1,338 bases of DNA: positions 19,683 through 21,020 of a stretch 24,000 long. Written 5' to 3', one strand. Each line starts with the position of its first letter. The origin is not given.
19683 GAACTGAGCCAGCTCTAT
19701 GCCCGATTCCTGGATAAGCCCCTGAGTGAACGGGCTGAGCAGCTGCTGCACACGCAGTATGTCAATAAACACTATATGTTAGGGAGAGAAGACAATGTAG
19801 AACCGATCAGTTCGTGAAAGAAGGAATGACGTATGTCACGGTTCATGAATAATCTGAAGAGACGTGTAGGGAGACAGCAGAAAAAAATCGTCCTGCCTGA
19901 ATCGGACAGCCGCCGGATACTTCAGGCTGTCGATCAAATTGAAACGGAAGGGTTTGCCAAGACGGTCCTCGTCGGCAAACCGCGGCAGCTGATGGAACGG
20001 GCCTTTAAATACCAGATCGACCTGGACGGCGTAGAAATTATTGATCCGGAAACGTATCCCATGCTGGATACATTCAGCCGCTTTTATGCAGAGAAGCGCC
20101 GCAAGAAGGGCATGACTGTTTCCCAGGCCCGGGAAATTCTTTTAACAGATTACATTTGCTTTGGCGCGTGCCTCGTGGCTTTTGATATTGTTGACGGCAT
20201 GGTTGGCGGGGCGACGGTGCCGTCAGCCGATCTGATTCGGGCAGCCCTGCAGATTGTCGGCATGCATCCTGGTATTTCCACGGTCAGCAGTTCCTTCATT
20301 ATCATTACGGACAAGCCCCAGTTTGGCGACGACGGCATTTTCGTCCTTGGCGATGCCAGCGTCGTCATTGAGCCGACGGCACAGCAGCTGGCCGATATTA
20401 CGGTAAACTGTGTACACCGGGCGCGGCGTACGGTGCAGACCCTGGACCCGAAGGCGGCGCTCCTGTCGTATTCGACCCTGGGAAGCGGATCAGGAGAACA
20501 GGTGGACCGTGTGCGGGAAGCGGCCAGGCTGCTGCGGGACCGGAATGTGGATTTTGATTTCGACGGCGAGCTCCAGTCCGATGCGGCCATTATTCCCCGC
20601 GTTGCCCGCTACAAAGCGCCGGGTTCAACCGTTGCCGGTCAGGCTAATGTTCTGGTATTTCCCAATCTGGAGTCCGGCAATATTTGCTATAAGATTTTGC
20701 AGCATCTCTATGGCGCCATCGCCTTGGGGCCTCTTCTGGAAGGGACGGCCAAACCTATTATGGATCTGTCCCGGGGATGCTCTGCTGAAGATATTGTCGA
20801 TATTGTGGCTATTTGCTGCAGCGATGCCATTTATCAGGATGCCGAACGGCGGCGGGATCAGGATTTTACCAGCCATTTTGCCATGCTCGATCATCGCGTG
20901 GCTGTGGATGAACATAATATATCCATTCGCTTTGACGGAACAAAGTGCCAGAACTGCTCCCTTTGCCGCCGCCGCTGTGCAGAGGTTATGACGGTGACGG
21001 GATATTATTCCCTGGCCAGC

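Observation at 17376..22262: Tandem pair of phosphotransacetylase-[FeFe]-hydrogenase fusion genes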

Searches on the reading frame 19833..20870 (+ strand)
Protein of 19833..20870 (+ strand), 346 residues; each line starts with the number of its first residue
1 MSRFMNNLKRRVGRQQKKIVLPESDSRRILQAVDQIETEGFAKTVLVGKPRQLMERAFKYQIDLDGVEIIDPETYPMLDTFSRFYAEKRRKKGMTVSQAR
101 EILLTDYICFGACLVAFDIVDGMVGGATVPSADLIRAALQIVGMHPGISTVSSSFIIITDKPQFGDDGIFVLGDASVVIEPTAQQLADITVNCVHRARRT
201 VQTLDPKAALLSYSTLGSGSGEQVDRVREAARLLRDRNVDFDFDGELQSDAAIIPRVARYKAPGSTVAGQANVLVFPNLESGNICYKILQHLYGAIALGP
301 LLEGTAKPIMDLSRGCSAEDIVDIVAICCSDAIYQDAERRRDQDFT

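Call 17: search_solved_structures(query=window:19833-20870:+, max_evalue=1e-30, show_alignments=5)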
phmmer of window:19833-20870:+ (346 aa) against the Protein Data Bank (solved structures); distinct sequences matched with E-value up to 1e-30: 18.
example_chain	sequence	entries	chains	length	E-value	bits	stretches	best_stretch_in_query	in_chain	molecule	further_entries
8fir_A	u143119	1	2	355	6.3e-78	265.2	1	4-327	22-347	Phosphate acetyltransferase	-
6iow_A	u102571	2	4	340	2.9e-74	253.2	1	6-334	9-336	Phosphotransacetylase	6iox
1qzt_A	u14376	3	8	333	1.5e-73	250.9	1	3-336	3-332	Phosphate acetyltransferase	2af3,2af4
1r5j_A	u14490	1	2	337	1.8e-69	237.4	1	6-334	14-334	putative phosphotransacetylase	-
1td9_A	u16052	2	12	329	4.7e-64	219.6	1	5-332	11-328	Phosphate acetyltransferase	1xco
7t88_A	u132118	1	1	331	1e-63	218.5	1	9-331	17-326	Phosphate acetyltransferase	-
4e4r_A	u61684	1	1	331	3.2e-63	216.9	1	2-332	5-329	Phosphate acetyltransferase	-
1vmi_A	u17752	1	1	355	9.8e-62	212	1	14-328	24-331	putative phosphate acetyltransferase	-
6zn9_C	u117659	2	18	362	4e-44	154.1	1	13-334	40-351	Malate dehydrogenase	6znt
6znu_A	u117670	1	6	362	5.4e-44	153.7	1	13-334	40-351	Malate dehydrogenase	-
6zne_A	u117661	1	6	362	1.3e-43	152.4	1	13-334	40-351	Malate dehydrogenase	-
6znk_A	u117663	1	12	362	2e-43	151.8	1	13-334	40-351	Malate dehydrogenase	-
6znr_A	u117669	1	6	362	2.2e-43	151.7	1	13-334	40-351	Malate dehydrogenase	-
6zng_A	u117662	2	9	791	2.9e-43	151.3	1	13-334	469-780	NADP-dependent malate dehydrogenase,Malate dehydrogenase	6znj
9kru_A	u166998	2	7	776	6.7e-43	150.1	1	13-338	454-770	NADP-dependent malic enzyme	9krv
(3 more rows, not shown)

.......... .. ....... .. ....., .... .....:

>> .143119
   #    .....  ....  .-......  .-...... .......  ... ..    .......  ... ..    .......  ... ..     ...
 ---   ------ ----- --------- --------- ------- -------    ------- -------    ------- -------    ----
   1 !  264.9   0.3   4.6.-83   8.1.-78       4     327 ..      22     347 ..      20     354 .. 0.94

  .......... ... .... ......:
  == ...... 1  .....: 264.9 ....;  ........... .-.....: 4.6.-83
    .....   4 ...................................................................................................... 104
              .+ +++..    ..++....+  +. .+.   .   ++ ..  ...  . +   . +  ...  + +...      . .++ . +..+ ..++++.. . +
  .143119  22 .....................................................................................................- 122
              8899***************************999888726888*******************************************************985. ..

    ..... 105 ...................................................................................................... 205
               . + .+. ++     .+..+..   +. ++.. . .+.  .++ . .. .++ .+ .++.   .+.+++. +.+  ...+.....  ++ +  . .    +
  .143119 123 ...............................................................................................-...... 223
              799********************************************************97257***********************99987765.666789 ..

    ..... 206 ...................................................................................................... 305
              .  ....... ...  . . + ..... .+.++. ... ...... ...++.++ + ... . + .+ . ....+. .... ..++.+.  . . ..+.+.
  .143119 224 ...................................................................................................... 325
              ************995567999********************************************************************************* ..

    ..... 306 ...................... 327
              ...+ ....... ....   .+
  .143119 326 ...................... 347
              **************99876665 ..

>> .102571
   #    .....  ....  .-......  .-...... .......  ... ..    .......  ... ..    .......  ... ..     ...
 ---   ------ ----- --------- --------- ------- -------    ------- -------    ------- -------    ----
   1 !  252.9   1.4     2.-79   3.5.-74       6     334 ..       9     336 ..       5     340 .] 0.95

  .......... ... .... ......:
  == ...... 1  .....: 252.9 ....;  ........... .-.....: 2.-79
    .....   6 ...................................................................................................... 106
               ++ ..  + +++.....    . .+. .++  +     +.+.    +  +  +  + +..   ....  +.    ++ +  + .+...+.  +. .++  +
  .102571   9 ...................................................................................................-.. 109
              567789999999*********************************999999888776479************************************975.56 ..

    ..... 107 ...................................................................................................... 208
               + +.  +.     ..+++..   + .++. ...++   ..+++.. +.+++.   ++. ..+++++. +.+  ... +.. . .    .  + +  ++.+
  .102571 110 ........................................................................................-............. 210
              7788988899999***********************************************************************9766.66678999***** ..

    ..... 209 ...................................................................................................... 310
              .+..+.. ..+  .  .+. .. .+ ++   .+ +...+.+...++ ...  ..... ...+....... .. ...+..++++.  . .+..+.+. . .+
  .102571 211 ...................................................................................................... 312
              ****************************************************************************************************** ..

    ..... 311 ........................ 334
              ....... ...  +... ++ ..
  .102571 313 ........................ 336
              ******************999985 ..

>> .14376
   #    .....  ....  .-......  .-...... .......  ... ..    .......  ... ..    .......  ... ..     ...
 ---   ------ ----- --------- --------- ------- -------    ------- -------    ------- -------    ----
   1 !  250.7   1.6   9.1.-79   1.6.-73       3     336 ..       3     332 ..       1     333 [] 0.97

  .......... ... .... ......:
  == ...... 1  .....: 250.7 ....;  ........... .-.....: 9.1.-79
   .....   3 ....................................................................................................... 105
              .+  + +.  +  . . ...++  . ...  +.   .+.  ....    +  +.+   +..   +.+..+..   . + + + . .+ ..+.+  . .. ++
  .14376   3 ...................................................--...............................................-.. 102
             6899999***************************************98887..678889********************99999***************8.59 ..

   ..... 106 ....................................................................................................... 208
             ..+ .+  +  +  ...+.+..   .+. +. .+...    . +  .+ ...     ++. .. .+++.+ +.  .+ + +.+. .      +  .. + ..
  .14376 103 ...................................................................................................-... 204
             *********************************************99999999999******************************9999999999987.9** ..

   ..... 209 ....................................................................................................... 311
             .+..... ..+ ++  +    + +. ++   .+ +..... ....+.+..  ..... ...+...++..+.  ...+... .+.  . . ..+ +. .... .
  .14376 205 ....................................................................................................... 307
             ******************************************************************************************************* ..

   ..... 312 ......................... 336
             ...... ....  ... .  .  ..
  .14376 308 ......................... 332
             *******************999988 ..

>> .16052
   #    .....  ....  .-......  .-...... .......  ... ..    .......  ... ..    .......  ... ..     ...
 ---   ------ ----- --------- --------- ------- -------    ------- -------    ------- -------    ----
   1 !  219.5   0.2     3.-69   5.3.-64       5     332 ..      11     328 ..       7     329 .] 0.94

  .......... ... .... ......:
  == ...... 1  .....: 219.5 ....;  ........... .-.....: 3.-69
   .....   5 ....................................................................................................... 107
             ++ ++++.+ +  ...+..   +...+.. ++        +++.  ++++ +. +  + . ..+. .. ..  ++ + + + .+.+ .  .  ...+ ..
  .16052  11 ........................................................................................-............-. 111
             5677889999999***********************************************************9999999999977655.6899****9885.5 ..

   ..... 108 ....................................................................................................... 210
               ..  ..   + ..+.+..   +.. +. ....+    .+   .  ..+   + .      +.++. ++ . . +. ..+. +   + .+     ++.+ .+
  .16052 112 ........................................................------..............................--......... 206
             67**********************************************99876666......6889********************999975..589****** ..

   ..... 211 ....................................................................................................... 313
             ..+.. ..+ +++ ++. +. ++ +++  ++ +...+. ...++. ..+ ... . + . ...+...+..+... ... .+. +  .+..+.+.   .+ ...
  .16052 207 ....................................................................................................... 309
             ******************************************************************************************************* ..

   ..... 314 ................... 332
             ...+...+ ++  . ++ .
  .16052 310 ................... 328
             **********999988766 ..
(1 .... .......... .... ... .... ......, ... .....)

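Call 50: find_homologous_proteins(query=window:19833-20840:+, max_evalue=1e-30)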
Query window:19833-20840:+ (336 aa): 7994 proteins with E <= 1e-30 among 8000 candidates; the best 120 are listed.
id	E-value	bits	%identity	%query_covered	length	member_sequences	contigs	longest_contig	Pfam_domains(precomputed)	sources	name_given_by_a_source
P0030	6.9e-171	585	75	99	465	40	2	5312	PF01515.25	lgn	-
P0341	9.9e-157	539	71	99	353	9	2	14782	PF01515.25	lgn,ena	-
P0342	7.6e-143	493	68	98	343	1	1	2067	PF01515.25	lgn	-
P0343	2.0e-140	485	64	99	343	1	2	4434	PF01515.25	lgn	-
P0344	6.0e-140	484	66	100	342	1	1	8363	PF01515.25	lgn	-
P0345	9.4e-140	483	63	99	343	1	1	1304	PF01515.25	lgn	-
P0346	2.0e-139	482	63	99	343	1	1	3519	PF01515.25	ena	-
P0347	3.0e-139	481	65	99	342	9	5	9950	PF01515.25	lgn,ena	-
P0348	2.2e-137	475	64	99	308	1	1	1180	PF01515.25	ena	-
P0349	5.2e-135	468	62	99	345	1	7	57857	PF01515.25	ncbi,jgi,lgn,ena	jgi:phosphate acetyltransferase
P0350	1.2e-133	463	61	99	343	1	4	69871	PF01515.25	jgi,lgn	jgi:phosphate acetyltransferase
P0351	1.6e-133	463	62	99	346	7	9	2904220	PF01515.25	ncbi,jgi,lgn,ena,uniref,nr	ncbi:MAG: phosphate acetyltransferase [Megasphaera sp.]|jgi:phosphate acetyltransferase|uniref:phosp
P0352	2.3e-133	462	61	99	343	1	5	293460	PF01515.25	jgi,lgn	jgi:phosphate acetyltransferase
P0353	7.3e-132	457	61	99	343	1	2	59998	PF01515.25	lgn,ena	-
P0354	1.5e-131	456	61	99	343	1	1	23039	PF01515.25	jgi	-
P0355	1.9e-131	456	61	99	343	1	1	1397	PF01515.25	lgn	-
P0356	4.9e-131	455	61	99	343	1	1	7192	PF01515.25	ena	-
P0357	1.8e-129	449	60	99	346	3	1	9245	PF01515.25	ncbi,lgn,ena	-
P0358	7.7e-129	447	60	99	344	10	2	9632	PF01515.25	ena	-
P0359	1.5e-128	446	61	99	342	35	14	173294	PF01515.25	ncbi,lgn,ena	-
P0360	4.1e-128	445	61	99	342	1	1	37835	PF01515.25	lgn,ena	-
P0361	4.2e-128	445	60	99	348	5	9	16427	PF01515.25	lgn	-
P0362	5.3e-128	445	60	99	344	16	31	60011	PF01515.25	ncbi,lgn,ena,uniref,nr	ncbi:phosphate acetyltransferase [uncultured Megasphaera sp.]|uniref:phosphate acetyltransferase n=1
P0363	7.2e-128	444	61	99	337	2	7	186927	PF01515.25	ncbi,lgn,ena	-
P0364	3.2e-127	442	60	99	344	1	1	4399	PF01515.25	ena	-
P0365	4.8e-127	441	59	99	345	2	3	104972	PF01515.25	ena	-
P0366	1.4e-126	440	61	99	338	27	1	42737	PF01515.25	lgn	-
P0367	2.1e-126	439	60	99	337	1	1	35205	PF01515.25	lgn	-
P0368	3.6e-126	439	59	99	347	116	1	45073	PF01515.25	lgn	-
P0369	3.8e-126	438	59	99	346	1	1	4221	PF01515.25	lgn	-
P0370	9.3e-125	434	59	99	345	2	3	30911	PF01515.25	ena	-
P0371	1.1e-124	434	59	99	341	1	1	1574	PF01515.25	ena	-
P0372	1.3e-124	433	61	97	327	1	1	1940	PF01515.25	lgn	-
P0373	1.4e-124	433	59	99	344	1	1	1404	PF01515.25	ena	-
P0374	1.5e-124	433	58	99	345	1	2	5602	PF01515.25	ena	-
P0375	1.8e-124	433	58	99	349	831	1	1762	PF01515.25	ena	-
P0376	2.5e-124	432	59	99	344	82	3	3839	PF01515.25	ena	-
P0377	8.8e-124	431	59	99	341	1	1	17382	PF01515.25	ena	-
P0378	9.9e-124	431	58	99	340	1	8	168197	PF01515.25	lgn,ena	-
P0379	2.9e-123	429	59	99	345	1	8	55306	PF01515.25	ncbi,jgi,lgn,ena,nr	ncbi:MAG: phosphate acetyltransferase [Megasphaera sp.]|jgi:phosphate acetyltransferase|nr:phosphate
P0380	3.4e-123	429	59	99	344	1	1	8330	PF01515.25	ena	-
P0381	5.2e-123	428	58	99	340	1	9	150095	PF01515.25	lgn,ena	-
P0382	6.9e-123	428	58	99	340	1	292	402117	PF01515.25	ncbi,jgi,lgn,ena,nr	ncbi:MAG: phosphate acetyltransferase [Caecibacter sp.]|jgi:phosphate acetyltransferase|nr:phosphate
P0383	9.3e-123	427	57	99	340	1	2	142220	PF01515.25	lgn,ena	-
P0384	9.5e-123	427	57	99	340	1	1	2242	PF01515.25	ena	-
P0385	9.9e-123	427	57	99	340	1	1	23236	PF01515.25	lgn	-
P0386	1.0e-122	427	59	99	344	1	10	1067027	PF01515.25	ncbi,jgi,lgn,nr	ncbi:MAG: phosphate acetyltransferase [Megasphaera sp.]|jgi:phosphate acetyltransferase|nr:phosphate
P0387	1.5e-122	427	60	98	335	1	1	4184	PF01515.25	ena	-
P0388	2.3e-122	426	57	99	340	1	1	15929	PF01515.25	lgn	-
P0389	2.6e-122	426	57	99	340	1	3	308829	PF01515.25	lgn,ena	-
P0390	3.5e-122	425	58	99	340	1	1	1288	PF01515.25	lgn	-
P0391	3.7e-122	425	58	99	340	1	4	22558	PF01515.25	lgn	-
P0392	4.8e-122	425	57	99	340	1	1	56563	PF01515.25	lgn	-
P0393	4.9e-122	425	58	99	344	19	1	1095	PF01515.25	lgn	-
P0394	6.2e-122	425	58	99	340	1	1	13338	PF01515.25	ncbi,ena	-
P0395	9.2e-122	424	57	99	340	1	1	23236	PF01515.25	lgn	-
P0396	1.6e-121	423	58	99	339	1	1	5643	PF01515.25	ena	-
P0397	7.7e-121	421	59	99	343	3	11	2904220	PF01515.25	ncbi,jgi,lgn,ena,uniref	ncbi:phosphate acetyltransferase [Megasphaera sueciensis]|uniref:phosphate acetyltransferase n=1 Tax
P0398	7.8e-121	421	58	99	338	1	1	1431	PF01515.25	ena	-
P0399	2.1e-120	420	58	99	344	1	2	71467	PF01515.25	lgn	-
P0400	1.7e-119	417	57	99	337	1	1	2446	PF01515.25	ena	-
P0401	9.1e-119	414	56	99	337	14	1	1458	PF01515.25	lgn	-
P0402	1.1e-118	414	60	98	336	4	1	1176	PF01515.25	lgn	-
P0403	1.6e-117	410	56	99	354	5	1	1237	PF01515.25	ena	-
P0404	6.4e-117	408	59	99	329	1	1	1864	PF01515.25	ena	-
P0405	1.3e-116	407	56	100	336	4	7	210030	PF01515.25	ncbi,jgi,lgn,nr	ncbi:MAG: phosphate acetyltransferase [Megasphaera sp.]|jgi:phosphate acetyltransferase|nr:phosphate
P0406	2.4e-116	406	57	99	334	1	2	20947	PF01515.25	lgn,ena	-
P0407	9.4e-115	401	54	99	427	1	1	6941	PF01515.25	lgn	-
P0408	3.0e-114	399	56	99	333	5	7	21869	PF01515.25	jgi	jgi:phosphate acetyltransferase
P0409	2.4e-113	396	58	91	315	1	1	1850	PF01515.25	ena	-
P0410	1.7e-111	390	56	99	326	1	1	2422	PF01515.25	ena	-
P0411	2.0e-111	390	60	90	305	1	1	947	PF01515.25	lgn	-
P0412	2.0e-110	387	59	89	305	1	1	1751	PF01515.25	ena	-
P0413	6.6e-109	382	58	92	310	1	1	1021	PF01515.25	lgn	-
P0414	6.4e-108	379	53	99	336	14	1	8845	PF01515.25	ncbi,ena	-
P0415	1.2e-107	378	53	99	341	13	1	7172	PF01515.25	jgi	jgi:phosphate acetyltransferase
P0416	1.8e-106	374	59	85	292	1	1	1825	PF01515.25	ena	-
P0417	7.9e-106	372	52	99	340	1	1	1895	PF01515.25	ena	-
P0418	1.2e-105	371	52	99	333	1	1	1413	PF01515.25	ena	-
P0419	2.5e-104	367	52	99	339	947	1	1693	PF01515.25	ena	-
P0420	3.3e-104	366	52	99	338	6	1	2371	PF01515.25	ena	-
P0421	1.2e-103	365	52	99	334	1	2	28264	PF01515.25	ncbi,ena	-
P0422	1.3e-102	361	52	99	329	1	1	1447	PF01515.25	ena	-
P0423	5.3e-102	359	51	99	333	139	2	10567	PF01515.25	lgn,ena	-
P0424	2.4e-101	357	69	66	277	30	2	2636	PF01515.25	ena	-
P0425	3.0e-101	357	50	99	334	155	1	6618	PF01515.25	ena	-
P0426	7.2e-101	355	50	98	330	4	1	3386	PF02504.21,PF01515.25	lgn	-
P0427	7.8e-101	355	61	77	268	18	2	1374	PF01515.25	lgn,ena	-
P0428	1.9e-100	354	50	99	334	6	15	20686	PF01515.25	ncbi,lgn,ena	-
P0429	2.6e-100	354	50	99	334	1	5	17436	PF01515.25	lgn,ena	-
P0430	1.2e-99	351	52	94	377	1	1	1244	PF01515.25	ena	-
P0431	2.1e-99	351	50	98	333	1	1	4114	PF01515.25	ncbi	-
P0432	1.1e-98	348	51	99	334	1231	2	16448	PF01515.25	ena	-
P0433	2.9e-98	347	60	77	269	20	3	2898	PF01515.25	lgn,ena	-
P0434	3.8e-98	346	50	94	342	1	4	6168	PF01515.25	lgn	-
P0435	4.0e-97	343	50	99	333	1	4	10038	PF01515.25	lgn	-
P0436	5.4e-97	343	47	99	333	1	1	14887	PF01515.25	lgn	-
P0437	8.9e-97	342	50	94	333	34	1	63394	PF01515.25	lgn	-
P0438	9.1e-97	342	48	98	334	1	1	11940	PF01515.25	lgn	-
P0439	2.1e-96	341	49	98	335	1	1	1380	PF01515.25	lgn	-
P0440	4.0e-96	340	47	98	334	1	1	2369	PF01515.25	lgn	-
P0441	6.4e-96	339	49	96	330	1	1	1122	PF01515.25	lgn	-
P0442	7.5e-96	339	48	99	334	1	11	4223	PF01515.25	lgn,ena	-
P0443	8.2e-96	339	49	98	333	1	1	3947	PF01515.25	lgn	-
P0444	8.4e-96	339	49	99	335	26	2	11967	PF01515.25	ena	-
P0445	1.4e-95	338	48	99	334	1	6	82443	PF01515.25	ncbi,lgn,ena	-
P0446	2.0e-95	338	49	98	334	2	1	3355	PF01515.25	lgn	-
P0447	2.0e-95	338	58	79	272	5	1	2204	PF01515.25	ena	-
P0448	2.4e-95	337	50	94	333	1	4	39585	PF01515.25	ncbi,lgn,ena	-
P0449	2.5e-95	337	49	99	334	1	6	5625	PF01515.25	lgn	-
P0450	2.9e-95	337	48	99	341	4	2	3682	PF01515.25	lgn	-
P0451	3.6e-95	337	48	99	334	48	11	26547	PF01515.25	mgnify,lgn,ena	mgnify:FL=1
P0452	3.6e-95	337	48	99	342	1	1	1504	PF01515.25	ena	-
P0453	4.9e-95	336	48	99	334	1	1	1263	PF01515.25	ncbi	-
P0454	5.0e-95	336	48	99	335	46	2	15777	PF01515.25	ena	-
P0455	5.1e-95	336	48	99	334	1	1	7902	PF01515.25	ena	-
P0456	8.5e-95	335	47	99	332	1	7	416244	PF01515.25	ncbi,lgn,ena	-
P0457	1.0e-94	335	47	97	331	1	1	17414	PF01515.25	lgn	-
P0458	4.8e-94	333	48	99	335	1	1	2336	PF01515.25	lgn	-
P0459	2.1e-93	331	48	97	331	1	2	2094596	PF01515.25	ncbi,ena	-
